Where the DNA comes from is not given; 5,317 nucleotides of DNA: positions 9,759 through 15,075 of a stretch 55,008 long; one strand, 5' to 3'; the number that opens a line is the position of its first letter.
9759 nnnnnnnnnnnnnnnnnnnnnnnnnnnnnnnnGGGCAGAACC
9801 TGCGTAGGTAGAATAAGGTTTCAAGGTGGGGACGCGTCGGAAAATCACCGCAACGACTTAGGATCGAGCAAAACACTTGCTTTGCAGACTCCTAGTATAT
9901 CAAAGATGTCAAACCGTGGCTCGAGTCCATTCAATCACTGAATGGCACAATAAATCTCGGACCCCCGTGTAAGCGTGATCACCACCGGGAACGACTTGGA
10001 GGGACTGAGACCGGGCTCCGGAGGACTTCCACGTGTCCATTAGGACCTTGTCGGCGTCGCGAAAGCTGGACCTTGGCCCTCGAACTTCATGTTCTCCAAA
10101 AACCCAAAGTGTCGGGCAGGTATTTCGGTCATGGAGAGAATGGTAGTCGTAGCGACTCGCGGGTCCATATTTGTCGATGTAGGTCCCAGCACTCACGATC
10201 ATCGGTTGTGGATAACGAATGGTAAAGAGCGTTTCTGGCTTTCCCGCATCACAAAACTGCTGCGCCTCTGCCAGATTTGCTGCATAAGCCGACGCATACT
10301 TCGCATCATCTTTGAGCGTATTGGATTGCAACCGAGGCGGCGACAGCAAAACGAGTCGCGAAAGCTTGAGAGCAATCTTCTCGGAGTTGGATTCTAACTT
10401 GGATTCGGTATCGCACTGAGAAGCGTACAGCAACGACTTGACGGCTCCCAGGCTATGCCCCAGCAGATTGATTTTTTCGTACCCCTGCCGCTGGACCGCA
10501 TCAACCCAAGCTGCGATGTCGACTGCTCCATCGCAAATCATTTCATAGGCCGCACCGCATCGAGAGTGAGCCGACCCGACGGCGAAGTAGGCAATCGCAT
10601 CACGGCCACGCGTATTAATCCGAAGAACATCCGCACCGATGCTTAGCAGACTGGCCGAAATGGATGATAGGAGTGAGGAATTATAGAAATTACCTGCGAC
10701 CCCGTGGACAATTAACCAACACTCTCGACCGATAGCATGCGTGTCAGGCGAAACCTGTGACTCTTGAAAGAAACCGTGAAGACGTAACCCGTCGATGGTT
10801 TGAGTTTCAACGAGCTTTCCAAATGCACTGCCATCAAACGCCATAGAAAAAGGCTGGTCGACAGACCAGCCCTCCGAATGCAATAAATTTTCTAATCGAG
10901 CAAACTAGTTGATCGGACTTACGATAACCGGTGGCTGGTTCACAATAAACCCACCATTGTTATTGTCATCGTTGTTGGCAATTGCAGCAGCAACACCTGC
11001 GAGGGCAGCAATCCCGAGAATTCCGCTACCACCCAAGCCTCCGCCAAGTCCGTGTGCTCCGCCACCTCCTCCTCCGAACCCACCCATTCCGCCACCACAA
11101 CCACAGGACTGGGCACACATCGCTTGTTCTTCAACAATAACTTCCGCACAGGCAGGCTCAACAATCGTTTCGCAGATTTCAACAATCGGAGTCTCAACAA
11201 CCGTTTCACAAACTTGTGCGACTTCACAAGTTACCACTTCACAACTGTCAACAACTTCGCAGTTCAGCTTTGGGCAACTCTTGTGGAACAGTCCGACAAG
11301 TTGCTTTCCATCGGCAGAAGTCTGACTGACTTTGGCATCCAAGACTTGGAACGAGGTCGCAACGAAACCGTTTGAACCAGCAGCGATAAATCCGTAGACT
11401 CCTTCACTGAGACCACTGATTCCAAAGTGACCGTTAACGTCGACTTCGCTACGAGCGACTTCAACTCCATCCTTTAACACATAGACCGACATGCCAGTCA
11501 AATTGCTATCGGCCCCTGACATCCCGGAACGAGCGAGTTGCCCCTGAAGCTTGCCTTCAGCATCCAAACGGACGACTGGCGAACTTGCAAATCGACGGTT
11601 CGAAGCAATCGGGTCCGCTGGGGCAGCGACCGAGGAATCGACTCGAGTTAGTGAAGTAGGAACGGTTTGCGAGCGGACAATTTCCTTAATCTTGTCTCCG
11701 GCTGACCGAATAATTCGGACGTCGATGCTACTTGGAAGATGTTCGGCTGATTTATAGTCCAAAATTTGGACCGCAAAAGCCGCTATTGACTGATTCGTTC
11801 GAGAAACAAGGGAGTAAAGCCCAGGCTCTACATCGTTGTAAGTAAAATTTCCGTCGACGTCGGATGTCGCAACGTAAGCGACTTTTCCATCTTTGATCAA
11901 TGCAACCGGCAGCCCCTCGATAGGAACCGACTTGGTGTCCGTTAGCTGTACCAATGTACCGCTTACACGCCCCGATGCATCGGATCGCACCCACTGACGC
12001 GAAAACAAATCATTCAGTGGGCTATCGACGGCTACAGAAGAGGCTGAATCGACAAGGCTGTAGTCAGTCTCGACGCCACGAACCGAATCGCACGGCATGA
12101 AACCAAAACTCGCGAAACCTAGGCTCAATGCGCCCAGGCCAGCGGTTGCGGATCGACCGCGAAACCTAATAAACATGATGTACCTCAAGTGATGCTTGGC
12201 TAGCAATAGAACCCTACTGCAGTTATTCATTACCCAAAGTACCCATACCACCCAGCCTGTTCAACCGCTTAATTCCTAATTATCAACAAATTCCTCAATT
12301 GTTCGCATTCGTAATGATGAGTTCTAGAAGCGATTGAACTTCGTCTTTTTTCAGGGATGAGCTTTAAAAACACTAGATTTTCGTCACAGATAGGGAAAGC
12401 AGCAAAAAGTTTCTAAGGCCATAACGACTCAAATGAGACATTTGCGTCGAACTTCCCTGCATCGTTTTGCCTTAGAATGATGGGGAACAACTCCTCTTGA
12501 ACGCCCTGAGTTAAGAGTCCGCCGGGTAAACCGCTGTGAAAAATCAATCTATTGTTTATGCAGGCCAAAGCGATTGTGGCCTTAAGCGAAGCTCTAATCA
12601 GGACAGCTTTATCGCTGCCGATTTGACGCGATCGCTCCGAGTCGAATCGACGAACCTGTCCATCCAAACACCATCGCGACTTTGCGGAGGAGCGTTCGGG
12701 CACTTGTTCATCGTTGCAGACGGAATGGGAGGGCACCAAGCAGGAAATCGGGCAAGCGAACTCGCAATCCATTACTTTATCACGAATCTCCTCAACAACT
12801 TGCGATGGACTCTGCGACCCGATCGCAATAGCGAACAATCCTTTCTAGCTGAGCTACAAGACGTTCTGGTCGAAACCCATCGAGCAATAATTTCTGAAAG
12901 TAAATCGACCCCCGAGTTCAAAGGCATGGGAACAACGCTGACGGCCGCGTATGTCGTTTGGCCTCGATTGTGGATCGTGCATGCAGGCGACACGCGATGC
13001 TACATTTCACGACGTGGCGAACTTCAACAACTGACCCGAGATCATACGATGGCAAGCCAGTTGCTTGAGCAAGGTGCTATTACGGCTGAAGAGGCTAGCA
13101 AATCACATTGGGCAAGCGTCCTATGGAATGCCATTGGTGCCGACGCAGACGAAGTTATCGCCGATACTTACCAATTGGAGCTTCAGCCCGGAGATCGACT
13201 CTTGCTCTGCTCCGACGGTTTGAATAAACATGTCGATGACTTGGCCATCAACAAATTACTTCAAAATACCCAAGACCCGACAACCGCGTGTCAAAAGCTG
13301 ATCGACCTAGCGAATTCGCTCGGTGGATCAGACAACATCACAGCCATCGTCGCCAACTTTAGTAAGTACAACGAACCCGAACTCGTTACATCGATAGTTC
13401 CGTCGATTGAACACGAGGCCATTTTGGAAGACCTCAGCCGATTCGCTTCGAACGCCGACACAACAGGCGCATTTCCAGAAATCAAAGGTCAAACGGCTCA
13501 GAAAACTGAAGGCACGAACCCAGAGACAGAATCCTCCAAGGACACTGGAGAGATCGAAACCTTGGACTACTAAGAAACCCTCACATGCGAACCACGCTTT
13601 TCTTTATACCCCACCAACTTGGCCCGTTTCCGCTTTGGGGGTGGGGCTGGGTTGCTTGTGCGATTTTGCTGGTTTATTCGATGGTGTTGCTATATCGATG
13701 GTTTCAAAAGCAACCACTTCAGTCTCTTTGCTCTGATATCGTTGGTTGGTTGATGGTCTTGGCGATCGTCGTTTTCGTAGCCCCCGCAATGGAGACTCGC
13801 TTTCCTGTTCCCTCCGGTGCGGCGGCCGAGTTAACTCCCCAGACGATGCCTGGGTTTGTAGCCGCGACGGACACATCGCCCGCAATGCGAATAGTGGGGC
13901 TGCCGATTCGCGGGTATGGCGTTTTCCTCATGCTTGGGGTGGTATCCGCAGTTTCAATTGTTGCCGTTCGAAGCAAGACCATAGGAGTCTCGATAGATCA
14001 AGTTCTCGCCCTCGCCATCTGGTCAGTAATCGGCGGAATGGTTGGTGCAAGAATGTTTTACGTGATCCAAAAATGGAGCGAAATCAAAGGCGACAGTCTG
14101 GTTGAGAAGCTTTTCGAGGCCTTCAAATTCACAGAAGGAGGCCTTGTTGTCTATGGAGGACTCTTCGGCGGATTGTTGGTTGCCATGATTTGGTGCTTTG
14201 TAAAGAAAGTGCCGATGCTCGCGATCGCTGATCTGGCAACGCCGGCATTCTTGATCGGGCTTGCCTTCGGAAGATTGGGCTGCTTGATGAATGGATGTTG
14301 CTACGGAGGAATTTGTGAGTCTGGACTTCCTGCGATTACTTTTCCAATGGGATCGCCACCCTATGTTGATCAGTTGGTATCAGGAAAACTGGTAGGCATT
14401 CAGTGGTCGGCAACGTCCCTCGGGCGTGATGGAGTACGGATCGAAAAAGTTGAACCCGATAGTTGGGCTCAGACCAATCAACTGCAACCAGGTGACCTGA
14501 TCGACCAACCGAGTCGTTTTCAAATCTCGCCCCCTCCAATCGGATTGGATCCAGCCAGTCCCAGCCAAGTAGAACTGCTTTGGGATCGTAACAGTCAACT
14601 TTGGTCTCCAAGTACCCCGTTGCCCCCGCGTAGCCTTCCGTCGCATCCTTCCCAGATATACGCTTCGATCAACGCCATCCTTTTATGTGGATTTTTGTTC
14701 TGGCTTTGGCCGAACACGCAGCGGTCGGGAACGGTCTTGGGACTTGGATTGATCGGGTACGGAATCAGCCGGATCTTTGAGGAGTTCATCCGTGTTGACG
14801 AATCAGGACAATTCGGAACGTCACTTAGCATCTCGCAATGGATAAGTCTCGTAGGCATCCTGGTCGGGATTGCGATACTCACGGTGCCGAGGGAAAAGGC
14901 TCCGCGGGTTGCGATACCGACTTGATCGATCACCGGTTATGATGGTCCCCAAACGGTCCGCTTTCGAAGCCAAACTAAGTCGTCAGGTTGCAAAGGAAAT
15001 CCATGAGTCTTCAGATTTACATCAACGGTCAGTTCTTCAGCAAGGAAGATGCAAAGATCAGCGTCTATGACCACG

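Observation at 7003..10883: LuxD/LuxE/LuxC-like carboxylate-to-aldehyde reductase trio with no luciferase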

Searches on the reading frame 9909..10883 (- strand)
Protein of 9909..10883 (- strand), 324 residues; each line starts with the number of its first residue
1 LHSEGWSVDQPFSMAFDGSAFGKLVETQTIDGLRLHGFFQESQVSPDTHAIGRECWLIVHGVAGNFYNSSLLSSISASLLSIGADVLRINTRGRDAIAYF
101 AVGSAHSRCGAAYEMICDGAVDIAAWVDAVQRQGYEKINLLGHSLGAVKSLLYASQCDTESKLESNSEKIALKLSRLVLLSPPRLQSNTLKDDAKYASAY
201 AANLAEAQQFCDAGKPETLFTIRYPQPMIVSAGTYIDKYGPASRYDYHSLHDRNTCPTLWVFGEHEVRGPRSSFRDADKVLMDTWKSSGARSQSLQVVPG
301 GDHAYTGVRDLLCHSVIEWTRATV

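Call 3: search_protein_families(library=pfam, proteins=[window:9909-10883:-], max_evalue=0.01)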
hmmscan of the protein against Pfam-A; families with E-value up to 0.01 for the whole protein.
window:9909-10883:- (324 aa): 2 families
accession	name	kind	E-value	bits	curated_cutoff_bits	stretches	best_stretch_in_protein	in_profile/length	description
PF00561.26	Abhydrolase_1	-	1.8e-06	28.3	25.8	1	57-205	4-132/245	alpha/beta hydrolase fold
PF12697.13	Abhydrolase_6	-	4.3e-05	24.7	26.3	1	57-304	2-205/217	Alpha/beta hydrolase family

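Call 4: search_protein_families(library=ncbifam, proteins=[window:9909-10883:-], max_evalue=0.01)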
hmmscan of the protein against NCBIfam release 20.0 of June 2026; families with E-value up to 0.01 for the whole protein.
window:9909-10883:- (324 aa): 0 families

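Call 31: search_solved_structures(query=window:9909-10883:-, max_evalue=1, show_alignments=2)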
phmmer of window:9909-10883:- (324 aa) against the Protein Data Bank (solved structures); distinct sequences matched with E-value up to 1: 3.
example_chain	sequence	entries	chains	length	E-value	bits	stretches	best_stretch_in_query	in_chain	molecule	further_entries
7al5_A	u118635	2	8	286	0.0035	20.1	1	104-156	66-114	Probable hydrolase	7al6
6ww7_B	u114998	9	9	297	0.011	18.4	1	171-229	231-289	ER membrane protein complex subunit 2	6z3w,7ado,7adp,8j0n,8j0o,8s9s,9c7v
8eoi_B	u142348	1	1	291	0.012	18.3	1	171-229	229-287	ER membrane protein complex subunit 2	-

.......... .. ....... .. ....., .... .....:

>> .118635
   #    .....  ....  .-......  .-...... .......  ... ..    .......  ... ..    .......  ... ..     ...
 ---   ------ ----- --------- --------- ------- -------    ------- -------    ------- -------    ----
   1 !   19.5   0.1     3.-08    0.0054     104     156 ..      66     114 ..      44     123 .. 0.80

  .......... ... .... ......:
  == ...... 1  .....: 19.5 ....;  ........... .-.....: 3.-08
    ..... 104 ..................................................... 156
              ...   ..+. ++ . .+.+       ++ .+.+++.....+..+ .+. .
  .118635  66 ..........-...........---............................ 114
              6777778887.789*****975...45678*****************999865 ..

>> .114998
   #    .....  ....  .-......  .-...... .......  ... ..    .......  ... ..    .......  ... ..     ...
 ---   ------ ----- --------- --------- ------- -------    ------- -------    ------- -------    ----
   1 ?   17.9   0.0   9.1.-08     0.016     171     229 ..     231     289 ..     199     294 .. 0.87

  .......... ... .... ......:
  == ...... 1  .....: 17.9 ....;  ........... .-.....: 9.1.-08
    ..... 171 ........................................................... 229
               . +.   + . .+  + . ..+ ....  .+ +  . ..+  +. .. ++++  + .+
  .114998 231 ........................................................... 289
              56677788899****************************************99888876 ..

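Call 62: search_solved_structures(query=A4, max_evalue=0.01, show_alignments=1)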
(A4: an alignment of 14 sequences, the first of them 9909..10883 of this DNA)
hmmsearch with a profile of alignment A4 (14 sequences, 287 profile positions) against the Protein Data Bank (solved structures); distinct sequences matched with E-value up to 0.01: 11.
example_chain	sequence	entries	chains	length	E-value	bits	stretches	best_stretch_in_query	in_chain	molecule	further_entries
3pf8_A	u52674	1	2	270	9.5e-06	28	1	10-157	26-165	Cinnamoyl esterase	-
7xrh_A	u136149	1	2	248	6.4e-05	25.3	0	12-163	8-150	Cinnamoyl esterase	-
3pf9_A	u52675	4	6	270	6.4e-05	25.3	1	10-157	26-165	Cinnamoyl esterase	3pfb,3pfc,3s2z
3qm1_A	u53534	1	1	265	7.5e-05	25.1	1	10-157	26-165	Cinnamoyl esterase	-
5g59_A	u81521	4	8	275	9.3e-05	24.8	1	8-146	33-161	ESTERASE | Uncharacterized protein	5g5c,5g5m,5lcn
2wtm_A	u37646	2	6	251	0.00015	24.1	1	14-157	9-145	EST1E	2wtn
10bv_A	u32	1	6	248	0.00034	23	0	11-158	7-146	Chlorogenic acid esterase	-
8slj_A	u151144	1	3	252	0.00036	22.9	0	11-158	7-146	Alpha/beta hydrolase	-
8skm_A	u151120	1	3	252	0.00036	22.9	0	11-158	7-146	Chlorogenic acid esterase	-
7xri_A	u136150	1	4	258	0.00043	22.6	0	11-162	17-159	Cinnamoyl esterase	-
4qnn_A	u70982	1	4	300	0.0043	19.3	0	12-135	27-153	Phospholipase A 1 from hornet(Vespa basalis) venom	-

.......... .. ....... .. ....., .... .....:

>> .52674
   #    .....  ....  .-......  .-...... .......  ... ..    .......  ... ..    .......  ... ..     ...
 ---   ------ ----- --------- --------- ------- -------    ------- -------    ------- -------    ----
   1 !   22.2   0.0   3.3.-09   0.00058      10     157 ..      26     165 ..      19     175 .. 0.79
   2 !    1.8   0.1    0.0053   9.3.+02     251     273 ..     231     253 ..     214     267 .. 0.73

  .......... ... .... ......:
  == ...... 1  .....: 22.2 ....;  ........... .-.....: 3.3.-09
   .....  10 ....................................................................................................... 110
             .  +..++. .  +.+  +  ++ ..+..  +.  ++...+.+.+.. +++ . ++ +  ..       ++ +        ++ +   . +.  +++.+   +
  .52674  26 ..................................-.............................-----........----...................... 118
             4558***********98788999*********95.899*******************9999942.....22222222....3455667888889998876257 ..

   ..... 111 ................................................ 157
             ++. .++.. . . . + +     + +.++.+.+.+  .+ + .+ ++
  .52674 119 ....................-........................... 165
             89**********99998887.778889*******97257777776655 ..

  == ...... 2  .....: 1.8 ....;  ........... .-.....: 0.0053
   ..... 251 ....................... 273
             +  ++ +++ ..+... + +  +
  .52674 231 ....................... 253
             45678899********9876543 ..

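Call 63: search_protein_families(library=pfam, alignment_id=A4, max_evalue=0.01)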
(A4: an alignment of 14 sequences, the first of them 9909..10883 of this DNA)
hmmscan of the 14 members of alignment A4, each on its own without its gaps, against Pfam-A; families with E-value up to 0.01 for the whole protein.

A. member 1, window:9909-10883:- (324 aa): 2 families
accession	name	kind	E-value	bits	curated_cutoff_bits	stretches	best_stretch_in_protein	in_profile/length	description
PF00561.26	Abhydrolase_1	-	1.8e-06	28.3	25.8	1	57-205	4-132/245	alpha/beta hydrolase fold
PF12697.13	Abhydrolase_6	-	4.3e-05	24.7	26.3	1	57-304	2-205/217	Alpha/beta hydrolase family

B. families by the number of members that match (of 14 scanned): 8 families
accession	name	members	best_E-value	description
PF00561.26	Abhydrolase_1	11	1.1e-07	alpha/beta hydrolase fold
PF12146.15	Hydrolase_4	10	9.2e-09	Serine aminopeptidase, S33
PF12697.13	Abhydrolase_6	9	4.8e-08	Alpha/beta hydrolase family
PF02230.22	Abhydrolase_2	1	5.7e-06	Phospholipase/Carboxylesterase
PF06821.19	Ser_hydrolase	1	0.00015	Serine hydrolase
PF05990.18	DUF900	1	0.0029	Alpha/beta hydrolase of unknown function (DUF900)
PF08538.16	DUF1749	1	0.0067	Protein of unknown function (DUF1749)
PF05057.20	DUF676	1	0.0082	Putative serine esterase (DUF676)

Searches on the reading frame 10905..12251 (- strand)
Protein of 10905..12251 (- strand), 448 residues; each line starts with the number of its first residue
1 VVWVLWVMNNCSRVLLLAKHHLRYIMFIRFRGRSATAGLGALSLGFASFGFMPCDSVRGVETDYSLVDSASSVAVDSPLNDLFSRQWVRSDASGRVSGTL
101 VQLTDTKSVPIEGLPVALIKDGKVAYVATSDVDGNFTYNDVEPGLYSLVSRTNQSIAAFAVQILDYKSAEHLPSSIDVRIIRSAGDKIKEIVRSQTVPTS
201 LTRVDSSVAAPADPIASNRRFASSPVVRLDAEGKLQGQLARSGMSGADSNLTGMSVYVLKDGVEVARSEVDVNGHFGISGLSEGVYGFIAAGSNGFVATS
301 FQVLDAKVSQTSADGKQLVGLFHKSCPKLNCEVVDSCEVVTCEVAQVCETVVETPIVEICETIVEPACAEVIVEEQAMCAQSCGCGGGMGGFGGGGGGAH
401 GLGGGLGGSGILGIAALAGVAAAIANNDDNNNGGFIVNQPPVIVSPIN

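Call 3: search_protein_families(library=pfam, proteins=[window:10905-12251:-], max_evalue=0.01)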
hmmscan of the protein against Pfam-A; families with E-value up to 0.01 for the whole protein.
window:10905-12251:- (448 aa): 4 families
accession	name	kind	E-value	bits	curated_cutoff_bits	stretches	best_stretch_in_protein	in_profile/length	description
PF13620.12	CarboxypepD_reg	-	3e-08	34.3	32.3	1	102-149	5-53/82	Carboxypeptidase regulatory-like domain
PF17210.9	SdrD_B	-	5.9e-06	26.9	29.7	0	105-155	18-69/112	SdrD B-like domain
PF14686.12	fn3_3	-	0.0026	17.9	24.4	0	93-149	2-50/75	Polysaccharide lyase family 4, domain II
PF17802.7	SpaA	-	0.0053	17.3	23.1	0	105-148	9-56/91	Prealbumin-like fold domain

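Call 4: search_protein_families(library=ncbifam, proteins=[window:10905-12251:-], max_evalue=0.01)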
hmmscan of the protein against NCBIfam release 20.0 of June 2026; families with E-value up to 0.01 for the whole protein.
window:10905-12251:- (448 aa): 0 families

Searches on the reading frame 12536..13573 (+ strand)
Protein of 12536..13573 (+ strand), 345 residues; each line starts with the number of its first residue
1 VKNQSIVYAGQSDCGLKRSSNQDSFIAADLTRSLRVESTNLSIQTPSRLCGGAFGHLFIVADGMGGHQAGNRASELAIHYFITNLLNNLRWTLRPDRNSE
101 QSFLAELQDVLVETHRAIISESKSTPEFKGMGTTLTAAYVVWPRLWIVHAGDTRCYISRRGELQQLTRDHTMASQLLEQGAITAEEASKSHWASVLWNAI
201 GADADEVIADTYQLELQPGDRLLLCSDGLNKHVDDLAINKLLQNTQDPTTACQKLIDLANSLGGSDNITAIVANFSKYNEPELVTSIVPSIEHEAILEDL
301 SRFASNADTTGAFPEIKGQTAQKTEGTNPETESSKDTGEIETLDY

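Call 3: search_protein_families(library=pfam, proteins=[window:12536-13573:+], max_evalue=0.01)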
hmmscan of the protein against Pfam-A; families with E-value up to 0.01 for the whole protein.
window:12536-13573:+ (345 aa): 3 families
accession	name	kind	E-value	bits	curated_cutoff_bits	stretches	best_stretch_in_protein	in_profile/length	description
PF13672.11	PP2C_2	-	4.6e-13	49.6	24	1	55-242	24-188/209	Protein phosphatase 2C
PF00481.26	PP2C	-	4.8e-11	43.2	20.3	1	56-174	35-144/255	Protein phosphatase 2C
PF07228.17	SpoIIE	-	1.4e-05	25.6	25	1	200-274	105-190/192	Stage II sporulation protein E (SpoIIE)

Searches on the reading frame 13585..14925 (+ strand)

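Call 86: search_protein_families(library=pfam, proteins=[window:13585-14925:+], max_evalue=0.00001)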
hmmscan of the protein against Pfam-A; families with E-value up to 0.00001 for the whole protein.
window:13585-14925:+ (446 aa): 1 family
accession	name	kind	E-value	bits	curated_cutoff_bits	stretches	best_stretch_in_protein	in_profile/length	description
PF01790.23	LGT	-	4.2e-51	174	24.9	1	100-433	3-239/240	Prolipoprotein diacylglyceryl transferase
